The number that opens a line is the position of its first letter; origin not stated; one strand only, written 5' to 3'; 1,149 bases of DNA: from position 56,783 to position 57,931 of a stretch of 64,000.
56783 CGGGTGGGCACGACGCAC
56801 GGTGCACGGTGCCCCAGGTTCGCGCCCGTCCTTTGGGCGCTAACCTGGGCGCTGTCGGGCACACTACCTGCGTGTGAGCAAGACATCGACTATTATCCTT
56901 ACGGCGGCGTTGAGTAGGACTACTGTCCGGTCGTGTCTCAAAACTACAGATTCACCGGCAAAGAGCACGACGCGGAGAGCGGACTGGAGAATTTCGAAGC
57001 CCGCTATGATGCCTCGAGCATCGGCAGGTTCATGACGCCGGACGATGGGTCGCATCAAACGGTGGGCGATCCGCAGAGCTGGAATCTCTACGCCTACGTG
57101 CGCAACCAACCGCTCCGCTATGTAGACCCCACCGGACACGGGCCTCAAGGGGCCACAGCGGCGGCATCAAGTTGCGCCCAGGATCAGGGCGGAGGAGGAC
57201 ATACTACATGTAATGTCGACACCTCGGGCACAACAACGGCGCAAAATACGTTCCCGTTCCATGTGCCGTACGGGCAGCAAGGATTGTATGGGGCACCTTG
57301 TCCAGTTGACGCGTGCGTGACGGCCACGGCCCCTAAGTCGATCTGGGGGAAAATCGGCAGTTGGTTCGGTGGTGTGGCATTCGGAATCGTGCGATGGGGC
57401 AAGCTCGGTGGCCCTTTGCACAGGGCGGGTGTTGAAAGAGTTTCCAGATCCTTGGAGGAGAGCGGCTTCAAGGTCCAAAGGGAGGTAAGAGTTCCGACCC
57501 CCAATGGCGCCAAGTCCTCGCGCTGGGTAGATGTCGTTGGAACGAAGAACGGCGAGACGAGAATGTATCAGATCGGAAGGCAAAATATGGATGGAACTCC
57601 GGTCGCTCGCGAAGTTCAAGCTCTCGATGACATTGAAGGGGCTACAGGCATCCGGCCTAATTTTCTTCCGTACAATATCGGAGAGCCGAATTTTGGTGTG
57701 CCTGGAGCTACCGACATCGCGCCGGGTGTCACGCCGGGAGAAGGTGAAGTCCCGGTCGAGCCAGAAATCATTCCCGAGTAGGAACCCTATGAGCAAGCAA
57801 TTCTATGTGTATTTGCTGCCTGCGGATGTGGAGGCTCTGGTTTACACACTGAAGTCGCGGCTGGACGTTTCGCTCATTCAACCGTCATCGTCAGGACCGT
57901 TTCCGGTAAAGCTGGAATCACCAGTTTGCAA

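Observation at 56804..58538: Orphan Rhs toxin tip plus immunity gene bracketed by identical 66-bp REP-containing direct repeats next to the RAYT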

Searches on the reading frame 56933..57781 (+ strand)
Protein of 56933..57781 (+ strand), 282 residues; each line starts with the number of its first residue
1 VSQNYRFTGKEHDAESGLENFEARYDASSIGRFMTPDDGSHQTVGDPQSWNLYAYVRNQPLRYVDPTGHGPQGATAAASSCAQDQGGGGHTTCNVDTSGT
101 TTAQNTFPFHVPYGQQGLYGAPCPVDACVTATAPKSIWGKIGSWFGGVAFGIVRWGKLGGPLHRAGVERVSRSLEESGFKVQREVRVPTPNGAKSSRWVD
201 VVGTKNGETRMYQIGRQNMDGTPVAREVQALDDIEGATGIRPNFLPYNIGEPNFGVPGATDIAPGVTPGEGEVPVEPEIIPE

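Call 6: search_protein_families(library=pfam, proteins=[window:56933-57781:+], max_evalue=0.01)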
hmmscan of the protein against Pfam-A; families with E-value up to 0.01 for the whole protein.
window:56933-57781:+ (282 aa): 0 families

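Call 9: search_protein_families(library=ncbifam, proteins=[window:56933-57781:+], max_evalue=0.1)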
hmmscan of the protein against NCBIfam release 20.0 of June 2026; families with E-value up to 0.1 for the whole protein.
window:56933-57781:+ (282 aa): 2 families
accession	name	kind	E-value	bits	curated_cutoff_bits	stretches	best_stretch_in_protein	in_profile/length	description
TIGR03696.1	Rhs_assc_core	domain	1.6e-17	63.7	32.5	1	2-69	14-76/76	RHS repeat-associated core domain-containing protein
NF041261.1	RHS_core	equivalog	4e-05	21.6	2000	1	2-68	1200-1260/1261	RHS element core protein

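Call 21: find_homologous_proteins(query=window:56933-57781:+, max_evalue=0.00001)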
Query window:56933-57781:+ (282 aa): 219 proteins with E <= 0.00001 among 2050 candidates; the best 120 are listed.
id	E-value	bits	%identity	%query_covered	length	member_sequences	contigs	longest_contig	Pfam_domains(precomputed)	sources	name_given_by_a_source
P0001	3.5e-168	577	100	88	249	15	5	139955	-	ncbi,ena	-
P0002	2.0e-97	345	61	99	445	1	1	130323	PF25023.2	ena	-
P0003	2.6e-93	331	67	84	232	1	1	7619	-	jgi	jgi:hypothetical protein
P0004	5.1e-91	324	59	98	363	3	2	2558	-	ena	-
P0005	1.8e-84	302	87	57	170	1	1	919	-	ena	-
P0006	1.7e-79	286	80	57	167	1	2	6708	-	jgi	jgi:hypothetical protein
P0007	1.2e-69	253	96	43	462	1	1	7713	-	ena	-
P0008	6.3e-63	231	47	96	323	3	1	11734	-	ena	-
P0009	4.3e-62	229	98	37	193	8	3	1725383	-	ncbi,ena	-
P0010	8.6e-60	221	68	55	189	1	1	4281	-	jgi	jgi:hypothetical protein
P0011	1.2e-58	217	95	38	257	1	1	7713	-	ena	-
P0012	1.4e-57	214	94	37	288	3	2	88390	-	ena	-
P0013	1.8e-53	200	42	89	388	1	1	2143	-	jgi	jgi:RHS repeat-associated protein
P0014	4.7e-47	179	42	98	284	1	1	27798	-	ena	-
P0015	5.0e-45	173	38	98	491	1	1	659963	PF05593.20,PF25023.2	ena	-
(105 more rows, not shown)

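Call 22: find_encoding_contigs(protein=P0009, flank=10000, max_places=4)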
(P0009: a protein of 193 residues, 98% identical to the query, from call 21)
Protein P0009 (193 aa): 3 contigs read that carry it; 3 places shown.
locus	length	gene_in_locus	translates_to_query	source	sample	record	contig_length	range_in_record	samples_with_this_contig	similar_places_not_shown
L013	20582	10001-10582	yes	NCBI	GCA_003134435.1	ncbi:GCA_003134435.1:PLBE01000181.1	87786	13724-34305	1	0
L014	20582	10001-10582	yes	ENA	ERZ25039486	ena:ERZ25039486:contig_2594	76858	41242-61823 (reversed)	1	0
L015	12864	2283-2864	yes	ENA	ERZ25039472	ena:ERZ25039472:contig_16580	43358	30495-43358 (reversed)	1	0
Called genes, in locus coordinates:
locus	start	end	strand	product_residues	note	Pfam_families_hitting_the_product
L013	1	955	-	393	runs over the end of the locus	PF00266:Aminotran_5, PF01212:Beta_elim_lyase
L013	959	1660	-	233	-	PF02492:cobW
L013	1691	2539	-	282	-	PF00005:ABC_tran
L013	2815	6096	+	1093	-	PF13620:CarboxypepD_reg, PF25183:OMP_b-brl_4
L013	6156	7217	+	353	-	PF26550:Tricorn_2nd (faint), PF00930:DPPIV_N (faint), PF26549:Tricorn_N, PF07676:PD40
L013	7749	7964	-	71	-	-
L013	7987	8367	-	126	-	-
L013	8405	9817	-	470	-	PF25023:TEN_YD-shell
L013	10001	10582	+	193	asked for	-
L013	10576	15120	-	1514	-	PF09286:Pro-kuma_activ, PF16640:Big_3_5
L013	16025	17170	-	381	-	PF05048:NosD, PF13229:Beta_helix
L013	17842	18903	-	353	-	PF01551:Peptidase_M23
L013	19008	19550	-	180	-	PF12867:DinB_2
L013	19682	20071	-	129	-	PF00581:Rhodanese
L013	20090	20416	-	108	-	PF13302:Acetyltransf_3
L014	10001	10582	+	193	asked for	-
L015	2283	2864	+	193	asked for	-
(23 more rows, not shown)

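Call 23: find_encoding_contigs(protein=P0007, flank=10000, max_places=3)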
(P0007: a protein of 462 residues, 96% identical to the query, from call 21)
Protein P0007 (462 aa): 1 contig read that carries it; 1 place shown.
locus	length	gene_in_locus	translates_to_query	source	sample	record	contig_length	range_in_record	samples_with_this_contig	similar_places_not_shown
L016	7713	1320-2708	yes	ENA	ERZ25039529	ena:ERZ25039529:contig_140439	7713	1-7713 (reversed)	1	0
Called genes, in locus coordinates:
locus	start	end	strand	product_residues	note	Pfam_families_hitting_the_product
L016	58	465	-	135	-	-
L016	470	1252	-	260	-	-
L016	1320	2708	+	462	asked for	-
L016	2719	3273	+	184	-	-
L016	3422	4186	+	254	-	-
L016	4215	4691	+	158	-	-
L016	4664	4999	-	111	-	-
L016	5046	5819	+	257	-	-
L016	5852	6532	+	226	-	-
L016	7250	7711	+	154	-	?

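Call 31: find_encoding_contigs(protein=P0012, flank=10000, max_places=4)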
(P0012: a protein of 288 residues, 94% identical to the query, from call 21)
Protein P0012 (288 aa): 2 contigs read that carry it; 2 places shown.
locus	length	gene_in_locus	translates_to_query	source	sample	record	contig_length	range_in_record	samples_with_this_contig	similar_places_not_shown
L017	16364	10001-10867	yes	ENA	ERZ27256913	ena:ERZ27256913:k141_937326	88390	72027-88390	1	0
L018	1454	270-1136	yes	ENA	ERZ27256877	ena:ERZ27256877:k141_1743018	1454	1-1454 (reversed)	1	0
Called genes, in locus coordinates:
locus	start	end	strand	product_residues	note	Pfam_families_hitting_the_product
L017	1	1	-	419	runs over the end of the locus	PF09594:GT87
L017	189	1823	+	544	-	-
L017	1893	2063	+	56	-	-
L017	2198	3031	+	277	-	PF08666:SAF, PF13144:ChapFlgA (faint), PF16976:RcpC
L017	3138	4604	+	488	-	PF13629:T2SS-T3SS_pil_N, PF00263:Secretin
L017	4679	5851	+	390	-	PF01656:CbiA (weak), PF06564:CBP_BcsQ (faint), PF13614:AAA_31 (faint)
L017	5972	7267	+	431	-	PF00437:T2SSE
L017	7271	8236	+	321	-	PF00482:T2SSF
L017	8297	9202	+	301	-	PF00482:T2SSF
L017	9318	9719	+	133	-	PF02643:DUF192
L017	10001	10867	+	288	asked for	-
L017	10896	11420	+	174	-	-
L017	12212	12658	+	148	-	-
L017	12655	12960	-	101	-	-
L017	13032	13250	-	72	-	-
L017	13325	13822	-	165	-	-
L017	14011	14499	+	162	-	-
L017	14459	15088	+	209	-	PF24738:DUF7689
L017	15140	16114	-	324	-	PF12760:Zn_ribbon_IS1595, PF12762:DDE_Tnp_IS1595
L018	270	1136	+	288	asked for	-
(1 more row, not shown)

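Call 32: find_encoding_contigs(protein=P0002, flank=8000, max_places=3)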
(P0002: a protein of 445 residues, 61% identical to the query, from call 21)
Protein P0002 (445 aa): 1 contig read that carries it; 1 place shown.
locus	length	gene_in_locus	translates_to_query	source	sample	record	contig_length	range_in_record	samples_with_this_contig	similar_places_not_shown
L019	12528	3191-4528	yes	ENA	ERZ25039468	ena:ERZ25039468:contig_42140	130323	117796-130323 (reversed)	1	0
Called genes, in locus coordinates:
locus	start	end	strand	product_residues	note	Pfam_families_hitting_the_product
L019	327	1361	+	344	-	PF03544:TonB_C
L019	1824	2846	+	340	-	PF25023:TEN_YD-shell (weak)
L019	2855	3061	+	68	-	-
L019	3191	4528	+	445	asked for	PF25023:TEN_YD-shell (weak)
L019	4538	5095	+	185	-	-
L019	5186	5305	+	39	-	-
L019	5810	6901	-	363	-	PF00356:LacI, PF00532:Peripla_BP_1, PF13407:Peripla_BP_4, PF13377:Peripla_BP_3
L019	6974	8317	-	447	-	PF13520:AA_permease_2, PF00324:AA_permease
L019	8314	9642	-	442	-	PF01380:SIS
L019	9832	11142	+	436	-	PF17159:MASE3, PF00990:GGDEF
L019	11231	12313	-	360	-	PF01266:DAO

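Call 50: search_protein_families(library=pfam, proteins=[L016:2199-2705:+, L016:2719-3270:+, L016:3770-4183:+, L017:10896-11417:+, L016:5400-5816:+, L016:5852-6529:+], max_evalue=1)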
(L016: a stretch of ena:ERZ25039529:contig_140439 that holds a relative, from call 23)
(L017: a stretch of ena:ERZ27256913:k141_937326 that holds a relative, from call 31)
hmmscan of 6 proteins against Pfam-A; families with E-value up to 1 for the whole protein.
L016:2199-2705:+ (169 aa): 0 families

L016:2719-3270:+ (184 aa): 0 families

L016:3770-4183:+ (138 aa): 1 family
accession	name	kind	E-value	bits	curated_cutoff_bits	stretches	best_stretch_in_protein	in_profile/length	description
PF09956.15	Phage_cement_2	-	0.81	10.5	24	0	69-114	54-100/103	Phage cement protein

L017:10896-11417:+ (174 aa): 0 families

L016:5400-5816:+ (139 aa): 0 families

L016:5852-6529:+ (226 aa): 3 families
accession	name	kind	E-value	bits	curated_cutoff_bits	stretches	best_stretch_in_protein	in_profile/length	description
PF08238.18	Sel1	-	7.9e-49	162.8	30.7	6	159-194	1-36/36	Sel1 repeat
PF23310.1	TPR_27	-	0.021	15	27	0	70-117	44-91/110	Plant tetratrico peptide repeats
PF23364.1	MAX_effector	-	0.13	12.6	27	1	97-140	4-47/61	MAX effector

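Call 57: find_encoding_contigs(protein=P0003, flank=8000, max_places=3)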
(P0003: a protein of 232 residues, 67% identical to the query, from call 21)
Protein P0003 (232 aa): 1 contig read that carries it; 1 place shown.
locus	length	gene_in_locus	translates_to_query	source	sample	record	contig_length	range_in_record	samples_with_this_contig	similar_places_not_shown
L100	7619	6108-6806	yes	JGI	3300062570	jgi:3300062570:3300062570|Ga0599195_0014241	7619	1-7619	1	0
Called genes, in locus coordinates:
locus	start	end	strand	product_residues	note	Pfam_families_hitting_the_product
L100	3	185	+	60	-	?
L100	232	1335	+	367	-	-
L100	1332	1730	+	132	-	-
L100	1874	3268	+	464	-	PF05593:RHS_repeat (weak), PF25023:TEN_YD-shell (faint)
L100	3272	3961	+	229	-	PF15605:Ntox28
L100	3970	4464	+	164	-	PF13646:HEAT_2, PF02985:HEAT (faint), PF13646:HEAT_2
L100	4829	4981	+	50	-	-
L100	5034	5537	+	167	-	-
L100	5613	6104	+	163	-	PF25023:TEN_YD-shell (faint)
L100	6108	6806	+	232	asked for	-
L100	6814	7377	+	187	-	-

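Call 58: find_encoding_contigs(protein=P0006, flank=8000, max_places=3)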
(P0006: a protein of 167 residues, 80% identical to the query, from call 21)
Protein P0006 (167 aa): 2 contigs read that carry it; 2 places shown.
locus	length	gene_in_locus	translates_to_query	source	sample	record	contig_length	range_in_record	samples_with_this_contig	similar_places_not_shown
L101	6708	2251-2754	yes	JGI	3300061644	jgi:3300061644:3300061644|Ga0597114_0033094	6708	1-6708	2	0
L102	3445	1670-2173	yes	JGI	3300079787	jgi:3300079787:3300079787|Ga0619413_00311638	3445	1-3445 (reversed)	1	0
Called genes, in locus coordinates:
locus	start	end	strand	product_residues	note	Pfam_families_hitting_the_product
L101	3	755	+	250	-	?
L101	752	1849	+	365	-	PF00589:Phage_integrase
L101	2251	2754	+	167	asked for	-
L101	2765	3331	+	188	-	-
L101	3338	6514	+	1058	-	PF25023:TEN_YD-shell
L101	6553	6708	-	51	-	?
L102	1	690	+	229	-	?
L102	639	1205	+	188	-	-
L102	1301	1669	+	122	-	-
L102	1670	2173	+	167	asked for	-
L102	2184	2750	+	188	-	-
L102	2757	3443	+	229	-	?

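Call 77: find_homologous_proteins(query=L016:2719-3270:+, max_evalue=1e-10)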
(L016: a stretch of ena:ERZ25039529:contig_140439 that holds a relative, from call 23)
Query L016:2719-3270:+ (184 aa): 101 proteins with E <= 1e-10 among 155 candidates.
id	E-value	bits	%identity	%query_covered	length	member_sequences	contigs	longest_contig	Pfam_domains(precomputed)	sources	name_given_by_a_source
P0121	2.0e-122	425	98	100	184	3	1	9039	-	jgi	jgi:hypothetical protein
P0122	8.1e-107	374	85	100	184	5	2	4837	-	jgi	jgi:hypothetical protein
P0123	8.4e-106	370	84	100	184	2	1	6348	-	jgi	jgi:hypothetical protein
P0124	7.4e-102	357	82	100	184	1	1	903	-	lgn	-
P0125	1.5e-101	356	81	99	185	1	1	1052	-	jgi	jgi:hypothetical protein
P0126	1.9e-101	356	83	99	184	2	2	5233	-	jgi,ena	-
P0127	2.0e-101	356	81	99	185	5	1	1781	-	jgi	jgi:hypothetical protein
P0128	4.6e-99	348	77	99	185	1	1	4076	-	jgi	jgi:hypothetical protein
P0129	1.3e-98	347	78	100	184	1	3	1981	-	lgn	-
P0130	1.2e-97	344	78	100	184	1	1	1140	-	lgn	-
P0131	2.1e-97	343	80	99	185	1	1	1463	-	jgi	jgi:hypothetical protein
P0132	1.1e-95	337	77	99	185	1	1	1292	-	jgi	jgi:hypothetical protein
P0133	2.2e-95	336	75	99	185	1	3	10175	-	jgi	jgi:hypothetical protein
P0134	1.1e-94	334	77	97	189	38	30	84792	-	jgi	jgi:hypothetical protein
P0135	2.7e-94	333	76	99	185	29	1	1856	-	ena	-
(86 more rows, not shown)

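Call 78: find_encoding_contigs(protein=P0121, flank=9000, max_places=4)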
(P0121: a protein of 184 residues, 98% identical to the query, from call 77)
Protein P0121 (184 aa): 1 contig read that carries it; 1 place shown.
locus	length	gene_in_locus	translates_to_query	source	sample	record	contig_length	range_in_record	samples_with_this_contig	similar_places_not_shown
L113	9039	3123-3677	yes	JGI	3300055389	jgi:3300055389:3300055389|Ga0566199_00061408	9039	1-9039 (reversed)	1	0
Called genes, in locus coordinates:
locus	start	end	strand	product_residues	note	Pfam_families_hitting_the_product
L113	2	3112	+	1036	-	?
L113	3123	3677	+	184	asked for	-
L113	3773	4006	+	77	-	-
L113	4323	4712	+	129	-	PF21983:NikA-like (weak)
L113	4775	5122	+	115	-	-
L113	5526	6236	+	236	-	-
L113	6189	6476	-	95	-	-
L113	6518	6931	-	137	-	PF00072:Response_reg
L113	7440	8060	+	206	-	PF01545:Cation_efflux, PF16916:ZT_dimer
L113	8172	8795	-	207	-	PF08281:Sigma70_r4_2 (faint), PF00196:GerE, PF13384:HTH_23 (faint), PF00196:GerE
